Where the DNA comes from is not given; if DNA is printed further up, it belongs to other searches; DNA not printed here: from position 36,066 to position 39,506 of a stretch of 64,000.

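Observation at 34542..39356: T9SS-secreted S8 subtilase is followed by three tandem PrcB-like lipoprotein genes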

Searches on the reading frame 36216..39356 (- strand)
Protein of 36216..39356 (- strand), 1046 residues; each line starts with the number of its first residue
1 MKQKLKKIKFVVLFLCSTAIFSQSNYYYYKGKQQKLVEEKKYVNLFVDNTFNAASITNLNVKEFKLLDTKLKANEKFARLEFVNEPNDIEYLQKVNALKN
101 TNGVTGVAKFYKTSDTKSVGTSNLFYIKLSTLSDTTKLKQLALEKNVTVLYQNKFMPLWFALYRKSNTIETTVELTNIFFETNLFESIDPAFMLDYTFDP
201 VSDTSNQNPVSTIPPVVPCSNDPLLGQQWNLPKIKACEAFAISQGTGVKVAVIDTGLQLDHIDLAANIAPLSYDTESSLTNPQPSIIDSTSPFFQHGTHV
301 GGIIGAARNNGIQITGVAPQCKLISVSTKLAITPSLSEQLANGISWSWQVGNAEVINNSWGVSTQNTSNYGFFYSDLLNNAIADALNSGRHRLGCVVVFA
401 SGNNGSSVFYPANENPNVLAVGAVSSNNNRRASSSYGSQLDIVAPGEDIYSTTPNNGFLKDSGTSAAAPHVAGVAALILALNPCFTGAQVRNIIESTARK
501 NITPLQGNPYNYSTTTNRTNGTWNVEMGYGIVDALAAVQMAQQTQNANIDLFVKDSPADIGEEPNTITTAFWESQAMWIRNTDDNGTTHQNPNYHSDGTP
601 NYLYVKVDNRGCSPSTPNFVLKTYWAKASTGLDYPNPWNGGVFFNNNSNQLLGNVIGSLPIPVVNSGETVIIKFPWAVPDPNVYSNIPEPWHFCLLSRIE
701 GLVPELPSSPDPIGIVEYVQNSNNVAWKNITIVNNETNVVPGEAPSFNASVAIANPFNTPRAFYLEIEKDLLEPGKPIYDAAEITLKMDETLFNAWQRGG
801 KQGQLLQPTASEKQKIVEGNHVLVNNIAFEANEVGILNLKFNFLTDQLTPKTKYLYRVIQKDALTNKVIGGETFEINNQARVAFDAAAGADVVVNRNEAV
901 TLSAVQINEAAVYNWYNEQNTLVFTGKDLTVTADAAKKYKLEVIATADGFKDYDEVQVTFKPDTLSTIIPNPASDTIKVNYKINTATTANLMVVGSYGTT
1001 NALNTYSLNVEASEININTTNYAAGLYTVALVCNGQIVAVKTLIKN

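Call 3: search_protein_families(library=pfam, proteins=[window:36216-39356:-], max_evalue=1)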
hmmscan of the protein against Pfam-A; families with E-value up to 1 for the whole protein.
window:36216-39356:- (1046 aa): 3 families
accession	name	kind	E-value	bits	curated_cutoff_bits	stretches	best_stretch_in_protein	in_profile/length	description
PF00082.27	Peptidase_S8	-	2.2e-52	178.6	21.8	1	245-530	1-288/288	Subtilase family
PF18962.6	Por_Secre_tail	-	0.00018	22.1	27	1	968-1042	1-73/75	Secretion system C-terminal sorting domain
PF19081.6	Ig_7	-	0.00032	21.4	27.3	1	891-961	9-83/84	Ig-like domain CHU_C associated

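Call 4: search_protein_families(library=ncbifam, proteins=[window:36216-39356:-], max_evalue=1)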
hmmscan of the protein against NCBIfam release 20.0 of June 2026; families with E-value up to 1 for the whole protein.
window:36216-39356:- (1046 aa): 6 families
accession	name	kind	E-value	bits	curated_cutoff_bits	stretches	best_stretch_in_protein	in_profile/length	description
TIGR03921.1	T7SS_mycosin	equivalog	5e-47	160.7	278.75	1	237-546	4-293/353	type VII secretion-associated serine protease mycosin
NF033595.1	denti_PrtP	equivalog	4.8e-26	91.5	300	2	394-543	366-507/606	dentilisin complex serine proteinase subunit PrtP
TIGR03895.1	protease_PatA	subfamily_domain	3.5e-18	65.7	421.05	1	296-498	1-200/606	PatA/PatG family cyanobactin maturation protease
NF051851.1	AtpSerPepEprS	equivalog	6e-18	64.3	1700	1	227-500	47-339/988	autotransporter serine peptidase EprS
NF049966.1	QH_SP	equivalog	9.5e-08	31.7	165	1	249-499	1-212/219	subtilisin-like serine protease QhpE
NF040553.1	SGO_0316_fam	subfamily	9e-05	20.3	1400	1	441-479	670-708/1486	SGO_0316/SGO_0317 family LPXTG-anchored serine peptidase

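Call 27: find_related_loci(query=A2, collection=metagenome_contigs, flank=4000)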
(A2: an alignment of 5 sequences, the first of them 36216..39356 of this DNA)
Query A2 (1046 aa) in metagenome_contigs; peptide patterns used: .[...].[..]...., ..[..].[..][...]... (x = any residue, [..] = any of these).
397 stretches matched a pattern; 325 encode a relative of the query (tblastn E <= 1e-3); the best 80 are kept; 80 distinct loci.
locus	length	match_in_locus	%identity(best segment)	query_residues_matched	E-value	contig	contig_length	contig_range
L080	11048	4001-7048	46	1-1045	0e+0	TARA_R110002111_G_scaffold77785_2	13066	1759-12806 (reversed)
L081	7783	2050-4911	48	43-1045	0e+0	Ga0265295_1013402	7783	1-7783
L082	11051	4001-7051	47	1-1045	0e+0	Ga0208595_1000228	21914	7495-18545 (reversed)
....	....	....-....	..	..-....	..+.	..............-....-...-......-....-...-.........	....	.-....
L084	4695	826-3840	45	10-1045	0e+0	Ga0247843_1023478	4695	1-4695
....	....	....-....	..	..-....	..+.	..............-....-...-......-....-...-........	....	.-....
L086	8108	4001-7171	45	1-1046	0e+0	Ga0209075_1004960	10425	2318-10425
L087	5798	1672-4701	44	8-1045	0e+0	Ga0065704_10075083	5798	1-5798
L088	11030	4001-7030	44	8-1045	0e+0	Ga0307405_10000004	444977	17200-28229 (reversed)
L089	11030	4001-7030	44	8-1045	0e+0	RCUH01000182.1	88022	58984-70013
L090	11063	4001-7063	44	3-1045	0e+0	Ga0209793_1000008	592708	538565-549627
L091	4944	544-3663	44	1-1045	0e+0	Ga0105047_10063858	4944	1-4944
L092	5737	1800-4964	41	1-1045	0e+0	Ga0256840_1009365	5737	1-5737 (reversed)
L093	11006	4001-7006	43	10-1038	0e+0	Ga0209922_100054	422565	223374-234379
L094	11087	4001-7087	41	10-1045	0e+0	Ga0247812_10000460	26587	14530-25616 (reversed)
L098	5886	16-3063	37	21-1046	0e+0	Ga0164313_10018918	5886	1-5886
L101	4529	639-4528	40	21-1042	0e+0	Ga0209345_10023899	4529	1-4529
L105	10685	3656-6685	47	26-1046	0e+0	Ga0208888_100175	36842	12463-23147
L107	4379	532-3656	47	6-1046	0e+0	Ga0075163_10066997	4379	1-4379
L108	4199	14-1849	49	434-1046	0e+0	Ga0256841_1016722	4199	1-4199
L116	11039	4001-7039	41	4-1046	0e+0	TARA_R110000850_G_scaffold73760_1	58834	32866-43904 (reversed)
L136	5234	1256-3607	36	248-1046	1e-146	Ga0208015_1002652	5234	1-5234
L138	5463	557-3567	34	22-1046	3e-152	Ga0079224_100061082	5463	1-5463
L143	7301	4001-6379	36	248-1046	2e-138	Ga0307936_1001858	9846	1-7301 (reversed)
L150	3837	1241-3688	33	231-1046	6e-135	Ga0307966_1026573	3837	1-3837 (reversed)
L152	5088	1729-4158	34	234-1046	1e-130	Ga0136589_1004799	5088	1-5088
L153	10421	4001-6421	33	231-1046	2e-129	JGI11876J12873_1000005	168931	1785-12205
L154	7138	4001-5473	46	549-1046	2e-129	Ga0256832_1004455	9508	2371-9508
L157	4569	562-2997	34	231-1046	1e-127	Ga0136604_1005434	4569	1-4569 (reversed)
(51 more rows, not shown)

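Call 32: search_protein_families(library=pfam, proteins=[L086:7180-7827:+, L090:7081-7713:+, L116:7048-7713:+, L082:4001-7057:+], max_evalue=0.01)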
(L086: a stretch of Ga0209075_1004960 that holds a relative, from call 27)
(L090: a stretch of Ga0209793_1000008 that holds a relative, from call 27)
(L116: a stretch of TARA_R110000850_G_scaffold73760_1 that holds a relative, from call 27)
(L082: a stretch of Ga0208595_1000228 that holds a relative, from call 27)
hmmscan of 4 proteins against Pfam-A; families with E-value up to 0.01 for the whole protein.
L086:7180-7827:+ (215 aa): 2 families
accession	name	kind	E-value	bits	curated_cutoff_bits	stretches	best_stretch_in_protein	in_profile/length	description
PF18962.6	Por_Secre_tail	-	5.1e-16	59.2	27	1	144-211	1-73/75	Secretion system C-terminal sorting domain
PF13585.12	CHU_C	-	0.00057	20.4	27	1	138-205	3-75/86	CHU_C Type IX secretion signal domain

L090:7081-7713:+ (210 aa): 1 family
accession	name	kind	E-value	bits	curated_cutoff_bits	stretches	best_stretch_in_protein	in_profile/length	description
PF18962.6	Por_Secre_tail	-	4e-11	43.5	27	1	142-208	1-75/75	Secretion system C-terminal sorting domain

L116:7048-7713:+ (221 aa): 1 family
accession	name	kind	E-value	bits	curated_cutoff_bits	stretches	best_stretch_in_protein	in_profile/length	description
PF18962.6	Por_Secre_tail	-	2.9e-14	53.6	27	1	148-219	1-75/75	Secretion system C-terminal sorting domain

L082:4001-7057:+ (1018 aa): 3 families
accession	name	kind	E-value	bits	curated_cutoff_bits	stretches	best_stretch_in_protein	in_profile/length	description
PF00082.27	Peptidase_S8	-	4.8e-47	161.1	21.8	1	236-507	3-288/288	Subtilase family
PF18962.6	Por_Secre_tail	-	0.00021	21.9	27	1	940-1009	1-68/75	Secretion system C-terminal sorting domain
PF19081.6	Ig_7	-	0.0011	19.7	27.3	1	865-933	11-83/84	Ig-like domain CHU_C associated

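Call 35: search_protein_families(library=ncbifam, proteins=[L086:7180-7827:+], max_evalue=0.01)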
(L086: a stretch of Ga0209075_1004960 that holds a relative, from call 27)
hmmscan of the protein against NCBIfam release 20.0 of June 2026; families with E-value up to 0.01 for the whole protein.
L086:7180-7827:+ (215 aa): 5 families
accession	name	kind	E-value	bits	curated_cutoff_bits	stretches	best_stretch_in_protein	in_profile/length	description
TIGR04183.1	Por_Secre_tail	domain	1.1e-14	54.2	23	1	144-214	1-72/72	T9SS type A sorting domain-containing protein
NF038113.1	T9SSA_dep_M36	equivalog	1.6e-11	43.1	885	1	119-214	770-869/869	T9SS-dependent M36 family metallopeptidase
NF033708.1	T9SS_Cterm_ChiA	domain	0.00013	21.8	40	1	163-205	1-46/55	T9SS sorting signal type C domain-containing protein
NF050177.1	TapA_OM_Porphy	equivalog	0.0003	19.7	500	1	131-213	460-543/544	TapA/TapC family T9SS-dependent outer membrane protein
NF052644.1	T9SS_DNase_Rie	equivalog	0.0013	18.1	260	1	164-210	201-247/251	T9SS-dependent surface endonuclease, AS87_RS02955 family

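Call 47: find_homologous_proteins(query=window:36216-39356:-, max_evalue=1e-50)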
Query window:36216-39356:- (1046 aa): 416 proteins with E <= 1e-50 among 8000 candidates; the best 120 are listed.
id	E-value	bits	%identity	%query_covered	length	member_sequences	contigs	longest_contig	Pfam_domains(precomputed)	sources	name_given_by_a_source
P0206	0.0e+0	2360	100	100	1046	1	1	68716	PF00082.28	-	-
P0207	0.0e+0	1048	49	100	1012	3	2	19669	PF00082.28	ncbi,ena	-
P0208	0.0e+0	1018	48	100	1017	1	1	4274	PF18962.8,PF00082.28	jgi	jgi:serine protease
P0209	5.7e-295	999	47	100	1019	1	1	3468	PF00082.28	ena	-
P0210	1.3e-292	992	48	100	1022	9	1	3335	PF00082.28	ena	-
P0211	1.5e-292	991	47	100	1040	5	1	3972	PF00082.28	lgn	-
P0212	2.0e-292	991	46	99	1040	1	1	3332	PF00082.28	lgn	-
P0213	2.1e-291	988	46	100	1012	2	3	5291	PF18962.8,PF00082.28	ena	-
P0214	2.6e-291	987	46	100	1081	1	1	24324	PF00082.28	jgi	jgi:subtilisin family serine protease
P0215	4.1e-289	980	47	99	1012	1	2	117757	PF00082.28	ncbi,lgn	ncbi:MAG: S8 family peptidase [Bacteroidales bacterium]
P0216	2.6e-286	971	46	99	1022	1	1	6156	PF00082.28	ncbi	-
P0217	6.3e-286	969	47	99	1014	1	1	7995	PF00082.28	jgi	-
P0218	4.2e-285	967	47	100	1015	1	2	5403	PF00082.28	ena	-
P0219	3.1e-284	964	46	100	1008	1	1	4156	PF00082.28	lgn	-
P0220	1.7e-283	961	47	98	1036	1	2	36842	PF00082.28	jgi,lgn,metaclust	metaclust:\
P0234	1.7e-270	918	46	99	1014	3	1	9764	PF18962.8,PF00082.28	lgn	-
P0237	5.5e-268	910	44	99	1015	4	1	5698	PF18962.8,PF00082.28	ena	-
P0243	6.5e-262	890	44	99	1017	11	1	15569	PF18962.8,PF00082.28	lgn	-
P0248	1.4e-256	872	44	99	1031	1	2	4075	PF18962.8,PF00082.28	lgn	-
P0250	1.2e-251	856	44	100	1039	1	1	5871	PF18962.8,PF00082.28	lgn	-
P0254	9.0e-248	843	44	100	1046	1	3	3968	PF00082.28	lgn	-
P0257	9.3e-246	836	42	67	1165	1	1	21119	PF18962.8,PF00082.28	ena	-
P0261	8.8e-241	820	44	100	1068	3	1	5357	PF18962.8,PF00082.28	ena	-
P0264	8.2e-239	814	41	99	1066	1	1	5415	PF18962.8,PF00082.28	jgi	jgi:serine protease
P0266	4.0e-233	795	43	99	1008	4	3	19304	PF18962.8,PF00082.28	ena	-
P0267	4.0e-229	781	43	99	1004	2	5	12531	PF18962.8,PF00082.28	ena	-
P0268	2.5e-228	779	40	98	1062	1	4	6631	PF18962.8,PF00082.28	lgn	-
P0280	6.1e-219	748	42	84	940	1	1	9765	PF18962.8,PF00082.28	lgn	-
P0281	3.9e-215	735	39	99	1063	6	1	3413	PF18962.8,PF00082.28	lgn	-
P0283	1.2e-213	730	40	99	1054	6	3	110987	PF18962.8,PF00082.28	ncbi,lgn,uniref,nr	ncbi:S8 family serine peptidase [Flavobacterium sp.]|uniref:S8 family serine peptidase n=1 Tax=Flavo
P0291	7.9e-201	688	38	100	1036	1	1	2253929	PF18962.8,PF00082.28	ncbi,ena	-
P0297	1.6e-193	664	40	91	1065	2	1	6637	PF18962.8,PF00082.28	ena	-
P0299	2.7e-192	660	38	99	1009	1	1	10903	PF18962.8,PF00082.28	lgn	-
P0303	2.2e-180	620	37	100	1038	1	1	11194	PF18962.8,PF00082.28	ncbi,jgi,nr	ncbi:MAG: S8 family peptidase [Prevotellaceae bacterium]|jgi:subtilisin family serine protease|nr:S8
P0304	4.9e-180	619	37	100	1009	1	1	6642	PF18962.8,PF00082.28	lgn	-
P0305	8.6e-180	618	35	100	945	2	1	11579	PF18962.8,PF00082.28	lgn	-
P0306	1.2e-179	618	36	100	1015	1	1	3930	PF18962.8,PF00082.28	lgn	-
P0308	4.2e-164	566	36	99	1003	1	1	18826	PF18962.8,PF19081.7,PF00082.28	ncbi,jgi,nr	ncbi:MAG: S8 family peptidase [Bacteroidales bacterium]|jgi:subtilisin family serine protease|nr:S8 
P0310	2.0e-150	521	37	75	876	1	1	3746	PF18962.8,PF00082.28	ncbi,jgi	jgi:serine protease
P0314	5.5e-135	470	46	50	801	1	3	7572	PF22352.3,PF18962.8,PF00082.28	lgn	-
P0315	7.0e-135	469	33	100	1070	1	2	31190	PF18962.8,PF00082.28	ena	-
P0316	1.1e-134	469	36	78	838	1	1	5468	PF18962.8,PF00082.28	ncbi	-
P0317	6.8e-130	453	42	53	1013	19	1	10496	PF18962.8,PF19081.7,PF00082.28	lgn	-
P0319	2.0e-128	448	33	99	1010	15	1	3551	PF18962.8,PF00082.28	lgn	-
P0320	4.6e-126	440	44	51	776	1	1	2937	PF19408.6,PF18962.8,PF00082.28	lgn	-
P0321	6.5e-126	440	44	52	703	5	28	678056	PF19408.6,PF18962.8,PF00082.28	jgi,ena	-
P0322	1.1e-124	436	46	50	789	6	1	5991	PF19408.6,PF18962.8,PF00082.28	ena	-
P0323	1.9e-124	435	31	100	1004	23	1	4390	PF18962.8,PF00082.28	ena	-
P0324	8.6e-123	429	43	52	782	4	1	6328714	PF18962.8,PF00082.28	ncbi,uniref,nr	ncbi:putative secreted protein (Por secretion system target) [Flavobacterium sp. 9]|uniref:S8 family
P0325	1.9e-122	428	45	52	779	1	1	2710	PF19408.6,PF18962.8,PF00082.28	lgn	-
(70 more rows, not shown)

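Call 67: predict_structure(alignment_id=A4)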
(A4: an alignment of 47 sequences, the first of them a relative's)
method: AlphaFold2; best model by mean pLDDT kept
length: 1046 residues; sequences in the alignment: 47
mean_pLDDT: 86.7   pTM: 0.62
mean pLDDT of the five models: 86.7, 85.7, 84.9, 84.7, 84.2
residues with pLDDT >= 90: 567; 70-90: 378; 50-70: 68; < 50: 33
segments of 3 or more residues with pLDDT < 50: 17-22, 202-212, 365-370, 703-711
pLDDT, mean of each block of 10 residues (from residue 1): 65 58 71 88 95 91 90 90 94 94 94 78 95 93 96 93 92 94 93 81 44 58 82 89 92 95 94 82 84 91 94 91 95 91 95 95 57 85 93 92 89 92 92 92 94 92 95 97 90 94 66 86 93 95 72 83 76 93 91 90 92 80 93 87 76 93 84 93 74 89 48 77 90 72 73 90 92 79 91 94 88 89 93 90 83 91 91 88 88 87 91 89 91 85 88 92 90 91 88 81 84 90 90 90 91
secondary structure, 60 per line:
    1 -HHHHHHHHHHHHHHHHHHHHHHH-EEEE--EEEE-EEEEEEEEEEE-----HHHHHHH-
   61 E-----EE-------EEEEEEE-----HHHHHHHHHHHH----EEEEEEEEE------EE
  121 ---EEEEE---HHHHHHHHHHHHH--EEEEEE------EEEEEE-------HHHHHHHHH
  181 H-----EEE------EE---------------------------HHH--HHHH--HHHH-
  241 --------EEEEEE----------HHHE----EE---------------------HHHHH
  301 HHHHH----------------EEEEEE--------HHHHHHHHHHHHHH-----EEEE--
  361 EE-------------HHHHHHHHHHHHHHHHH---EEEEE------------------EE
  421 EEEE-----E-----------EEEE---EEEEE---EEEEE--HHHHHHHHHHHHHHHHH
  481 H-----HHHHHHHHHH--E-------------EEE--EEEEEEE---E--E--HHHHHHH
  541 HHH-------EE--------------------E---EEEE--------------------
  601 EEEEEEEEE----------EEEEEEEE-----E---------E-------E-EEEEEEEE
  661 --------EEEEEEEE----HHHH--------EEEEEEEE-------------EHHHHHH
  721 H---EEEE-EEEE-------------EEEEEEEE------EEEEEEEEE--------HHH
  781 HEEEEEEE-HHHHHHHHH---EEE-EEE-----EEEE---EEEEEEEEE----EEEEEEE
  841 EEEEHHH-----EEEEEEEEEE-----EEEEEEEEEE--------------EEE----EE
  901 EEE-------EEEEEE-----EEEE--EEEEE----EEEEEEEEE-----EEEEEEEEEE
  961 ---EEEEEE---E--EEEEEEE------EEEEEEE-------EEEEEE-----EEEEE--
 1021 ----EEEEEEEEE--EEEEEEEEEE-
elements in order (helices of 4 or more, strands of 3 or more residues): H2-24 E26-29 E32-35 E37-47 H53-59 E76-82 H88-99 E104-112 E124-128 H132-144 E147-152 E159-164 H172-181 E187-189 H230-233 H236-239 E249-254 H296-305 E322-327 H336-349 E355-358 H376-392 E396-400 E419-424 E442-445 E449-453 E457-461 H464-481 H487-496 E513-515 E518-524 H534-543 E577-580 E601-609 E620-627 E653-660 E669-676 H681-684 E693-700 H715-721 E725-728 E730-733 E747-754 E761-769 H778-781 E782-788 H790-798 E802-804 E806-808 E814-817 E821-829 E834-844 E853-862 E868-877 E892-894 E899-903 E911-916 E922-925 E928-932 E937-945 E951-960 E964-969 E976-982 E989-995 E1003-1008 E1014-1018 E1025-1033 E1036-1045
